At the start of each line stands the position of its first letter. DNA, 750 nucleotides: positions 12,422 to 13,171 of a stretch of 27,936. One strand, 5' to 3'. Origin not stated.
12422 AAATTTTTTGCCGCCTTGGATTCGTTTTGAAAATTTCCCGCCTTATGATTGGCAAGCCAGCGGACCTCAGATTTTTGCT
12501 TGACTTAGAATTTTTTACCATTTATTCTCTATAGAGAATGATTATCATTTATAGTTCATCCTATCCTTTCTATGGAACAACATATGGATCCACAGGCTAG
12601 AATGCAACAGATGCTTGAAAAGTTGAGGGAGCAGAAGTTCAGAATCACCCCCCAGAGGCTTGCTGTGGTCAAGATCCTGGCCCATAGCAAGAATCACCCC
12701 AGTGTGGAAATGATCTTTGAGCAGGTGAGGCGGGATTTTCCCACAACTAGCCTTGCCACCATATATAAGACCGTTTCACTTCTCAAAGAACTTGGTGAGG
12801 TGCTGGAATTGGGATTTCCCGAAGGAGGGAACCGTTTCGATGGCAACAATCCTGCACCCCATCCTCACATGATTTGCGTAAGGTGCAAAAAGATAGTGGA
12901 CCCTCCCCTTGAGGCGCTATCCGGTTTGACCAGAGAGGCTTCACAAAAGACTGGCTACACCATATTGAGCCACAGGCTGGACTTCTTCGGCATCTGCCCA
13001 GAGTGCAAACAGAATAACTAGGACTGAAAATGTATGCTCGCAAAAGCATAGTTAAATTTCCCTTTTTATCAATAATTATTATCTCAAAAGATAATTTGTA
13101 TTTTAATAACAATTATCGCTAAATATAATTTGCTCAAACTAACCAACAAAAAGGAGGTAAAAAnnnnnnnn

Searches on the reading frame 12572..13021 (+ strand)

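Call 7: search_protein_families(library=pfam, proteins=[window:12572-13021:+])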
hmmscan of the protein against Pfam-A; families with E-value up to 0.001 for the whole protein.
window:12572-13021:+ (149 aa): 1 family
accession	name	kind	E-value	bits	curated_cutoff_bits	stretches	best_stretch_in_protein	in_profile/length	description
PF01475.25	FUR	-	5.5e-28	98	23.1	1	22-138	3-120/121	Ferric uptake regulator family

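Call 8: search_protein_families(library=ncbifam, proteins=[window:12572-13021:+])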
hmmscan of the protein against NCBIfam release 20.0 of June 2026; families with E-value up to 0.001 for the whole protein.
window:12572-13021:+ (149 aa): 10 families
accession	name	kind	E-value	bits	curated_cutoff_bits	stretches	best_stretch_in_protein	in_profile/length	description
NF052545.1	TransRegPerRClab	equivalog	4.6e-41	140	180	1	11-148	1-137/138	transcriptional regulator PerR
NF051892.1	TransRegFurBacil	equivalog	7.6e-28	97.5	220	1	9-148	3-146/149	ferric iron uptake transcriptional regulator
NF047406.1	TransRegPerRTherm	equivalog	3.5e-22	79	200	1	24-148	5-128/130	manganese-dependent transcriptional regulator PerR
NF051891.1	TransRegFurHelico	equivalog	2.5e-17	63.1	200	1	11-147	11-147/148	ferric iron uptake transcriptional regulator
NF045678.1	TransRegIrrA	equivalog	1.3e-11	44.5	150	1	9-116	4-111/138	iron response transcriptional regulator IrrA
NF006999.0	PRK09462.1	equivalog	2e-10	40.5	146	1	15-146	5-139/148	ferric iron uptake transcriptional regulator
NF047462.1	FUR_perox_PerRA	exception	4.6e-10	40.1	200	1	13-114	7-107/142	peroxide-responsive transcriptional repressor PerRA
NF008646.0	PRK11639.1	equivalog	5.3e-10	39.3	167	1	15-147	13-148/171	zinc uptake transcriptional repressor Zur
NF045677.1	FeRespRegIrr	equivalog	9.6e-10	38.6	170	1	16-116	2-102/127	Fur family transcriptional regulator Irr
NF047461.1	FUR_perox_PerRB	exception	9.1e-05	22.4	250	1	16-108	19-111/143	peroxide-responsive transcriptional repressor PerRB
